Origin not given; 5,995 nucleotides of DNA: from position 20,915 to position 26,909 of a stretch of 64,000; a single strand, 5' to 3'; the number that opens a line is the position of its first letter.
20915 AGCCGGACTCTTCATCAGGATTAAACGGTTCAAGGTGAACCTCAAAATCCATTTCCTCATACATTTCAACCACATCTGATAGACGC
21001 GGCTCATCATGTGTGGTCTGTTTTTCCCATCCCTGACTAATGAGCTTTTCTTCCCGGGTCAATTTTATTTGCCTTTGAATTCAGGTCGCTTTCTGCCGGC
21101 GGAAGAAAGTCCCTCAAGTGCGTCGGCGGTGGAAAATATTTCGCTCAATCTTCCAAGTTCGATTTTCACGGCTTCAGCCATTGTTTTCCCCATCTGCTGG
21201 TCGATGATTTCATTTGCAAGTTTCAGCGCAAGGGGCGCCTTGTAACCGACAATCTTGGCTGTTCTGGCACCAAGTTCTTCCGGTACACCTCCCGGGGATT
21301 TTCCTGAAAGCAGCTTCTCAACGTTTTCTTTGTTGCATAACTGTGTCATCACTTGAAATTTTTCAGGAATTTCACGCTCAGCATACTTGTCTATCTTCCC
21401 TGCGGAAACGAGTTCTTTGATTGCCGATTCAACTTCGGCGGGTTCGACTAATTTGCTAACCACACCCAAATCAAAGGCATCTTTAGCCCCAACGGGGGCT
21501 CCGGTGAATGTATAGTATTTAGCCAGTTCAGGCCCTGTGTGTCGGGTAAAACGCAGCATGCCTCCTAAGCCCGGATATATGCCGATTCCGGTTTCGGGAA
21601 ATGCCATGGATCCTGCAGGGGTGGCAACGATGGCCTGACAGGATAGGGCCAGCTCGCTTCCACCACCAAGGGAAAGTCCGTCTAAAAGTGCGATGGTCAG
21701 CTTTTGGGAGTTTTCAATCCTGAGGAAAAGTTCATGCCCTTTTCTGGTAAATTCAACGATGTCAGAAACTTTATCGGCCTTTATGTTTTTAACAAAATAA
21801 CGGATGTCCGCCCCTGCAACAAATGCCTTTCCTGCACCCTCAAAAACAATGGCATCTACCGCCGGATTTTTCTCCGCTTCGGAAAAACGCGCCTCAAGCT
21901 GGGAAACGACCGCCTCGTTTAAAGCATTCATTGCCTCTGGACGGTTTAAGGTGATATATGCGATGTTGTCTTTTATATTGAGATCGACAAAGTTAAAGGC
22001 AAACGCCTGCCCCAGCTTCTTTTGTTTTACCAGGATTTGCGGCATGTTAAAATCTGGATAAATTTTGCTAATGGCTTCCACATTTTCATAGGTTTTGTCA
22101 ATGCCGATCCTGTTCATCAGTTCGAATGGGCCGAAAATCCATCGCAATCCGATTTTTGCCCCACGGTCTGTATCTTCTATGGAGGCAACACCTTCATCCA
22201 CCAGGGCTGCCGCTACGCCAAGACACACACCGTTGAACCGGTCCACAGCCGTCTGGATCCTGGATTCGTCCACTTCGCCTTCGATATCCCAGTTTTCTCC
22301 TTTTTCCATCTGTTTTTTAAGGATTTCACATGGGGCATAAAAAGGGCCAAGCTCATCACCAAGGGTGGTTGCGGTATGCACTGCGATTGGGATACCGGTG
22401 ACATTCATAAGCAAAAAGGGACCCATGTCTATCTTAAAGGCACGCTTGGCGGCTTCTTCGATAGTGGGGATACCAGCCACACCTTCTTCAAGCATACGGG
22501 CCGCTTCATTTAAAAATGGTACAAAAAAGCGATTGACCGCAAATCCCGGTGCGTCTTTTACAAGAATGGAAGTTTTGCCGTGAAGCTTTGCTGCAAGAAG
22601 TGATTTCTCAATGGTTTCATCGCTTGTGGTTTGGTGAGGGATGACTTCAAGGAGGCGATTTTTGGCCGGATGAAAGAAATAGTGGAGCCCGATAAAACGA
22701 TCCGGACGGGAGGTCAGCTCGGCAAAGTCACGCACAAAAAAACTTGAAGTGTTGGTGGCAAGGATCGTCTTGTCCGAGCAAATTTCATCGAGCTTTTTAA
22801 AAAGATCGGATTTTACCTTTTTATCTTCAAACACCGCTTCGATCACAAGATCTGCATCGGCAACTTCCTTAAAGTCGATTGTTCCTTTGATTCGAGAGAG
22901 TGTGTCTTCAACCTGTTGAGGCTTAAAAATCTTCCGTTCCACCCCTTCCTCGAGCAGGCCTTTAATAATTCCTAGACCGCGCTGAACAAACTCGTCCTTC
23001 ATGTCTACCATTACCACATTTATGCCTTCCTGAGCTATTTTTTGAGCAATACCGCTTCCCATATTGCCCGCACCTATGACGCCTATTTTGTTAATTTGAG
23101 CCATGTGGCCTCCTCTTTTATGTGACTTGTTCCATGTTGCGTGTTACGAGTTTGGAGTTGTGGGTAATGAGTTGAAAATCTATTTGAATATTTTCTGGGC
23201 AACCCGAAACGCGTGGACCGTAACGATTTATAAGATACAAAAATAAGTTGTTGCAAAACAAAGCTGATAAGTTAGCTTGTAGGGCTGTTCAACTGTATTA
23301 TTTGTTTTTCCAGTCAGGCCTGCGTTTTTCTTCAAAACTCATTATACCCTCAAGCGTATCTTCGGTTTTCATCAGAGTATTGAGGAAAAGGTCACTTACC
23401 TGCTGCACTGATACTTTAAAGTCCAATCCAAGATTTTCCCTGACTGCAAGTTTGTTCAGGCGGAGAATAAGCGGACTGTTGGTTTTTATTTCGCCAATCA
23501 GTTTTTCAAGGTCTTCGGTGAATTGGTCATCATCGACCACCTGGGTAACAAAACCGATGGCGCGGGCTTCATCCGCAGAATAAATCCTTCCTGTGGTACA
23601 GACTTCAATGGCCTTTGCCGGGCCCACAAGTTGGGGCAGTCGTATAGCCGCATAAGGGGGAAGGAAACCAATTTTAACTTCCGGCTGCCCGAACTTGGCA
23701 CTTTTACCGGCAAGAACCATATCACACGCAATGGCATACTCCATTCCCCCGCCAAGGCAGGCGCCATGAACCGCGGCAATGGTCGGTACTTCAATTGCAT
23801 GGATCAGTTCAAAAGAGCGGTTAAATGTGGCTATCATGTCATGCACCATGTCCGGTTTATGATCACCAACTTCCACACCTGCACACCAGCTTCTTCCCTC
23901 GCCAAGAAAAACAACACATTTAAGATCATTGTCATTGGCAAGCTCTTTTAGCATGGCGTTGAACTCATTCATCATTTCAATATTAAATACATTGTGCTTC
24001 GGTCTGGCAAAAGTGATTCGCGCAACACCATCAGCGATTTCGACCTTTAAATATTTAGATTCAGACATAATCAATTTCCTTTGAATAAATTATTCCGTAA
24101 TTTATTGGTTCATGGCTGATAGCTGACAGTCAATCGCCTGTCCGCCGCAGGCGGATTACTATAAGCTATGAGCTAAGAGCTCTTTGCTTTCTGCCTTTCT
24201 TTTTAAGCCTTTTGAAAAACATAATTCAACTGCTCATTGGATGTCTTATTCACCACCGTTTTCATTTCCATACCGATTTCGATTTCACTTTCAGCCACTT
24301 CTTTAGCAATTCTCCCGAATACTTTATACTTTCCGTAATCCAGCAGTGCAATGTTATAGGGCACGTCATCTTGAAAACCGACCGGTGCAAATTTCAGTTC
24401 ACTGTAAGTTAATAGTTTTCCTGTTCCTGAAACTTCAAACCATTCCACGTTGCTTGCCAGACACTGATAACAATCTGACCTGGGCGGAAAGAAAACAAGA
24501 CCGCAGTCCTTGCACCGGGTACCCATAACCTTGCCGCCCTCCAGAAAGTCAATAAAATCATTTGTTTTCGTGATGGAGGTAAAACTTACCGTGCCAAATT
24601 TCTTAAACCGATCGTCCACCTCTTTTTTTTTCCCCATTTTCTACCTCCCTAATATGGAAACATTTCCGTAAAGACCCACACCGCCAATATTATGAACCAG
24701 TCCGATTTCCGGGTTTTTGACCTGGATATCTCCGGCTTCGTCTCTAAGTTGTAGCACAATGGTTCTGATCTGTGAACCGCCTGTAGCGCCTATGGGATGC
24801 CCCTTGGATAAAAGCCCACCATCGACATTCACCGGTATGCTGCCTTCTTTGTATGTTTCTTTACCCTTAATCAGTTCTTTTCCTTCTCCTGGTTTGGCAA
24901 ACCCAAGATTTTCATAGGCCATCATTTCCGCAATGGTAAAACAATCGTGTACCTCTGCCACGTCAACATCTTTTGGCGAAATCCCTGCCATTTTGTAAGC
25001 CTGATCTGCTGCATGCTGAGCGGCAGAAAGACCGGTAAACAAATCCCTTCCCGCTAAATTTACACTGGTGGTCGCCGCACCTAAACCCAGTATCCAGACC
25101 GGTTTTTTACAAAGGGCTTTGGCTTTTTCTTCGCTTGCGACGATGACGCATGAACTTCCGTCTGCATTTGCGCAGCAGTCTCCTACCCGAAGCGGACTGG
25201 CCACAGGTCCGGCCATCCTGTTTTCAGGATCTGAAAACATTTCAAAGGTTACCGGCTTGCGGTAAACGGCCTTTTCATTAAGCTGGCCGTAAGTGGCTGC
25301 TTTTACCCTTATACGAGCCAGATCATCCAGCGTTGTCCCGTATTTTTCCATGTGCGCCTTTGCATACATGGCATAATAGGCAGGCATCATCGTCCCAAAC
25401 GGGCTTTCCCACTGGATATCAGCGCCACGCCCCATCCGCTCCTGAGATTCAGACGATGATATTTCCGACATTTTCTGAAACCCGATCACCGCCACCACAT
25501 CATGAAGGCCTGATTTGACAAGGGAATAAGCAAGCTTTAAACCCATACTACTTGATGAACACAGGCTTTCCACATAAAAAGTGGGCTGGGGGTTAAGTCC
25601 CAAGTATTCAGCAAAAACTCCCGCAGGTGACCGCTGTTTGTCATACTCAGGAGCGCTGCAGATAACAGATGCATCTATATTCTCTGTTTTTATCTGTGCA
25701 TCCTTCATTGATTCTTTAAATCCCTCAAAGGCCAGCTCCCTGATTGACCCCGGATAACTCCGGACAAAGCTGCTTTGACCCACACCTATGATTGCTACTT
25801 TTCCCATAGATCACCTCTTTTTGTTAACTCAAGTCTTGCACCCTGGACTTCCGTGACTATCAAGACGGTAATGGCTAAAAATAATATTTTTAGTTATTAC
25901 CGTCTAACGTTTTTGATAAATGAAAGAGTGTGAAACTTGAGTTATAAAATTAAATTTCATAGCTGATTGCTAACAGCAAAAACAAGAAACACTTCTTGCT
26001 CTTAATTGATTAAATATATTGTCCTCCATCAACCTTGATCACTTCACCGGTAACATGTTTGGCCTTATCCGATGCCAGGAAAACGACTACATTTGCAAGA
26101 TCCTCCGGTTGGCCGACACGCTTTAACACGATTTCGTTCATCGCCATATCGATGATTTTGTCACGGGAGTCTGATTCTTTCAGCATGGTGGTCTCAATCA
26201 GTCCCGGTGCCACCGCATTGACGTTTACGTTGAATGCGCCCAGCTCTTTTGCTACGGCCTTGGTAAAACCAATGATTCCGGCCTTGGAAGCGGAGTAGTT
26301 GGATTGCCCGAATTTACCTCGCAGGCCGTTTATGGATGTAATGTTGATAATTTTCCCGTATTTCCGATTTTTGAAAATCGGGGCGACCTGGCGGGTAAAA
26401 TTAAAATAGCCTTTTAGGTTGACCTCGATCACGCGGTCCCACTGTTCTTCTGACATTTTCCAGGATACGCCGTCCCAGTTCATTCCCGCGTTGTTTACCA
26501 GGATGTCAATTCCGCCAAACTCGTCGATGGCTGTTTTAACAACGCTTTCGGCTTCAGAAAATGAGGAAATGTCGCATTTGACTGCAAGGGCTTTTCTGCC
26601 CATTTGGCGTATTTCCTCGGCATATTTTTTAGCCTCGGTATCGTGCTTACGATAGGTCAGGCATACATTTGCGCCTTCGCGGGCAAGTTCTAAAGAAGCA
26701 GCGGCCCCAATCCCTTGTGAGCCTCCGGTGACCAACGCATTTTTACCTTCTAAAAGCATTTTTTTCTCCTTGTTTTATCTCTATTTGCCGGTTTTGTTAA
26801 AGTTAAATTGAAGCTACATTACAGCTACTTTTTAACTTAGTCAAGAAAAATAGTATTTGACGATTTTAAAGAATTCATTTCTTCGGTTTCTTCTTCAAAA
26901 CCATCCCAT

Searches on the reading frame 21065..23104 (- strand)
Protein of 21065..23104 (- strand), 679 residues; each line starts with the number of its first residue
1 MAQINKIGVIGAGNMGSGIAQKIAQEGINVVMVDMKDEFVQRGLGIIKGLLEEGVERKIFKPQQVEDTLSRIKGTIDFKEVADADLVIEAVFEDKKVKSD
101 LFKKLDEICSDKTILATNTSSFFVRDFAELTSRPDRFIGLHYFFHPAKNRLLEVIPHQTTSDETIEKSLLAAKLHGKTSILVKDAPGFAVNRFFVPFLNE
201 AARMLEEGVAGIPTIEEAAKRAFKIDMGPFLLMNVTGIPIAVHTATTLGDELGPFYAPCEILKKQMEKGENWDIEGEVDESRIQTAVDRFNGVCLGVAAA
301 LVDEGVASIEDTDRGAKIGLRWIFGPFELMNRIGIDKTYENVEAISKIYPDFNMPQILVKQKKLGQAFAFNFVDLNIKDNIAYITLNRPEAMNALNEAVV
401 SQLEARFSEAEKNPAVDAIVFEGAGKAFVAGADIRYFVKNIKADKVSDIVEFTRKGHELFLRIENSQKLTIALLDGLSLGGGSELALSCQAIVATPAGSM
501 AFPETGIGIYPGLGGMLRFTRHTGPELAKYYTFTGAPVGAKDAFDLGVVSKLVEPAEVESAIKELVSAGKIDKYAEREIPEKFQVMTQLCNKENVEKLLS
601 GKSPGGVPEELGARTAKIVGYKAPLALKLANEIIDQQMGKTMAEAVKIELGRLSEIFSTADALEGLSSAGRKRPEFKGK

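Call 8: search_protein_families(library=pfam, proteins=[window:21065-23104:-], max_evalue=0.00001)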
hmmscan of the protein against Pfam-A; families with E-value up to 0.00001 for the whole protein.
window:21065-23104:- (679 aa): 5 families
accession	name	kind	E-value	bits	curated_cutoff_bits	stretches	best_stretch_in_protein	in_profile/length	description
PF02737.24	3HCDH_N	-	3.8e-55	187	22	1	6-184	1-179/180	3-hydroxyacyl-CoA dehydrogenase, NAD binding domain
PF16113.10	ECH_2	-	6.4e-48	164.4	27.2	1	382-667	2-306/335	Enoyl-CoA hydratase/isomerase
PF00378.25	ECH_1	-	2.4e-41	142.2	27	1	377-565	2-186/251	Enoyl-CoA hydratase/isomerase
PF00725.27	3HCDH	-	2.2e-25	89.5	22.1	2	187-271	1-86/97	3-hydroxyacyl-CoA dehydrogenase, C-terminal domain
PF03446.21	NAD_binding_2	-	7.5e-06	26.5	21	0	6-103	1-75/161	NAD binding domain of 6-phosphogluconate dehydrogenase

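Call 61: search_protein_families(library=ncbifam, proteins=[window:21065-23104:-], max_evalue=0.00001)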
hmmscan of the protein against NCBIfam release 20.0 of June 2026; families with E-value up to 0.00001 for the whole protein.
window:21065-23104:- (679 aa): 86 families (the best 25 are shown)
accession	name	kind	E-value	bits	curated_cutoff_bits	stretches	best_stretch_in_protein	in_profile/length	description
NF008363.0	PRK11154.1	equivalog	3.1e-96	323.1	869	2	3-266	308-570/708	fatty acid oxidation complex subunit alpha FadJ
NF008727.0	PRK11730.1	equivalog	1.9e-94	317.4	870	2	3-248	312-556/717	fatty acid oxidation complex subunit alpha FadB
TIGR02441.1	fa_ox_alpha_mit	equivalog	1e-82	278.4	964.65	2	3-267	334-598/737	fatty acid oxidation complex subunit alpha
TIGR02440.1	FadJ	equivalog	5e-82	276.3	968.45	2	2-263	302-562/699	fatty acid oxidation complex subunit alpha FadJ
TIGR02437.1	FadB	equivalog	4.3e-79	266.7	933.55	2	4-247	313-555/714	fatty acid oxidation complex subunit alpha FadB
NF004474.0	PRK05808.1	subfamily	1.3e-75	254.3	408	1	3-269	2-269/283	3-hydroxybutyryl-CoA dehydrogenase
NF006124.0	PRK08268.1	subfamily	4e-68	230.6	508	1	2-241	5-244/507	3-hydroxyacyl-CoA dehydrogenase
NF004699.0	PRK06035.1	equivalog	6.1e-68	229.1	500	1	3-266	2-269/294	3-hydroxyacyl-CoA dehydrogenase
NF005875.0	PRK07819.1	subfamily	1.4e-66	224.9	319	1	2-270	3-274/287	3-hydroxybutyryl-CoA dehydrogenase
NF006722.0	PRK09260.1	equivalog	2e-61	207.8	429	1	4-269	2-268/289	3-hydroxyacyl-CoA dehydrogenase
NF005715.0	PRK07530.1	equivalog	9.7e-61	205.7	420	1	2-269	2-270/292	3-hydroxybutyryl-CoA dehydrogenase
NF006143.0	PRK08293.1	equivalog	1.5e-55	188.6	312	1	2-245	2-248/291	3-hydroxyacyl-CoA dehydrogenase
TIGR02279.1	PaaC-3OHAcCoADH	equivalog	1.9e-53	182.1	669.4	1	1-238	2-239/503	3-hydroxyacyl-CoA dehydrogenase PaaH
NF004475.0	PRK05809.1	subfamily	1.6e-50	172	394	1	370-567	3-197/260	short-chain-enoyl-CoA hydratase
NF052272.1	Staph_FadB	exception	4.5e-47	160.7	999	2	3-269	2-275/752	3-hydroxyacyl-CoA dehydrogenase/crotonase FadB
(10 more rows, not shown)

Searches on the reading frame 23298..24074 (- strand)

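Call 8: search_protein_families(library=pfam, proteins=[window:23298-24074:-], max_evalue=0.00001)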
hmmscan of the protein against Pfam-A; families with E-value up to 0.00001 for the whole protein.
window:23298-24074:- (258 aa): 2 families
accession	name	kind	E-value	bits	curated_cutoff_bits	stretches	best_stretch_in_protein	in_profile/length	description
PF00378.25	ECH_1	-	5.6e-51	173.7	27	1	13-257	2-250/251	Enoyl-CoA hydratase/isomerase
PF16113.10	ECH_2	-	3.8e-24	86.3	27.2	1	18-230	2-226/335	Enoyl-CoA hydratase/isomerase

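Call 61: search_protein_families(library=ncbifam, proteins=[window:23298-24074:-], max_evalue=0.00001)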
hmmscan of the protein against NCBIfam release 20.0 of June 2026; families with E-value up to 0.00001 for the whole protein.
window:23298-24074:- (258 aa): 72 families (the best 25 are shown)
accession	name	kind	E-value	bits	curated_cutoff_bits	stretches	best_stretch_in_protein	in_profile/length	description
NF005803.0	PRK07658.1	equivalog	3e-51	174.3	313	1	7-258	2-257/257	enoyl-CoA hydratase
NF051848.1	EnCoAHydtEchA19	equivalog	1.7e-50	172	400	1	10-257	3-257/258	enoyl-CoA hydratase EchA19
NF004475.0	PRK05809.1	subfamily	1.5e-48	165.6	394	1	7-258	4-260/260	short-chain-enoyl-CoA hydratase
NF004781.0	PRK06127.1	subfamily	2.4e-47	161.8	291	1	4-256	8-267/269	enoyl-CoA hydratase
NF004517.0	PRK05862.1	equivalog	5.2e-46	157.2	396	1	8-257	5-256/257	enoyl-CoA hydratase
NF005802.0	PRK07657.1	equivalog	3.7e-45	154.5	363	1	14-256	11-258/260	enoyl-CoA hydratase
NF006007.0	PRK08138.1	subfamily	3.6e-43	147.8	355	1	12-257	13-260/261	enoyl-CoA hydratase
TIGR03189.1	dienoyl_CoA_hyt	equivalog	7e-42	143.5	292.5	1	17-258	11-251/251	cyclohexa-1,5-dienecarbonyl-CoA hydratase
NF007239.0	PRK09674.1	equivalog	8.7e-42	143.3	371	1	11-256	8-255/257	2,3-dehydroadipyl-CoA hydratase PaaF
NF004796.0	PRK06144.1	subfamily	1.2e-41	143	272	1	4-257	5-261/262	enoyl-CoA hydratase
NF006008.0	PRK08139.1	equivalog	4.8e-41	141.1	313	1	4-257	8-265/266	enoyl-CoA hydratase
NF006566.0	PRK09076.1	subfamily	9.2e-41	140.1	286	1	5-258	3-260/260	enoyl-CoA hydratase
NF006100.0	PRK08252.1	subfamily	2.2e-40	138.9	282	1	7-257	3-253/254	crotonase/enoyl-CoA hydratase family protein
NF006109.0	PRK08260.1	subfamily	4.2e-40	137.8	320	2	90-258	108-278/296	enoyl-CoA hydratase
TIGR02280.1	PaaB1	equivalog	4.7e-38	131.2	345.15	1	11-257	3-255/256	2-(1,2-epoxy-1,2-dihydrophenyl)acetyl-CoA isomerase PaaG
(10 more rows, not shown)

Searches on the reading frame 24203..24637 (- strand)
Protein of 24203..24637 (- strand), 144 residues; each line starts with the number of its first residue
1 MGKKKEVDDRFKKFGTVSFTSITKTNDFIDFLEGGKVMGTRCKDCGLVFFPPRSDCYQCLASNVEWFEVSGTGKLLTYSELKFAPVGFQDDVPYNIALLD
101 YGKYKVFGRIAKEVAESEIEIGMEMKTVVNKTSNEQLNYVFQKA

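Call 4: search_protein_families(library=pfam, proteins=[window:24203-24637:-])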
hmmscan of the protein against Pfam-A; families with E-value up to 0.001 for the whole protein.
window:24203-24637:- (144 aa): 2 families
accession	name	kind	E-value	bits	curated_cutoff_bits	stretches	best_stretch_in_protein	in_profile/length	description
PF12172.15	zf-ChsH2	-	6.3e-11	42.3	23.2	1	35-65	7-37/37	ChsH2, rubredoxin-like zinc ribbon domain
PF01796.24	OB_ChsH2_C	-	2.5e-10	40.6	27.1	1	66-128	1-63/65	ChsH2, C-terminal OB-fold domain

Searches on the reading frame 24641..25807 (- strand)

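Call 4: search_protein_families(library=pfam, proteins=[window:24641-25807:-])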
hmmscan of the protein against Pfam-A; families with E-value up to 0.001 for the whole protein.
window:24641-25807:- (388 aa): 3 families
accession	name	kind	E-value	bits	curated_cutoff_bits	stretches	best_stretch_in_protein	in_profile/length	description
PF22691.2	Thiolase_C_1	-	9.8e-44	149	28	1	243-388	1-144/144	Thiolase C-terminal domain-like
PF02803.24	Thiolase_C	-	7.3e-13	48.7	27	1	253-363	14-106/123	Thiolase, C-terminal domain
PF00108.29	Thiolase_N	-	1.3e-10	41.5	26.4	1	21-180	22-190/260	Thiolase, N-terminal domain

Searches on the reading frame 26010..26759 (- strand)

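Call 4: search_protein_families(library=pfam, proteins=[window:26010-26759:-])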
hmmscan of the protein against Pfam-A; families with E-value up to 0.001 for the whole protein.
window:26010-26759:- (249 aa): 4 families
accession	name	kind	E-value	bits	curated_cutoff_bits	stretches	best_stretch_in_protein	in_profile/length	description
PF13561.12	adh_short_C2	-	3.5e-67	226.9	27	1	15-246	6-234/236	Enoyl-(Acyl carrier protein) reductase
PF00106.31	adh_short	-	7.2e-65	218.6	26.6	1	6-198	1-192/195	short chain dehydrogenase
PF08659.16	KR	-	5.7e-20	72.4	22.6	1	9-168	4-162/180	KR domain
PF23441.1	SDR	-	8.3e-07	29.1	27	1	159-248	167-256/258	SDR-like rossmann domain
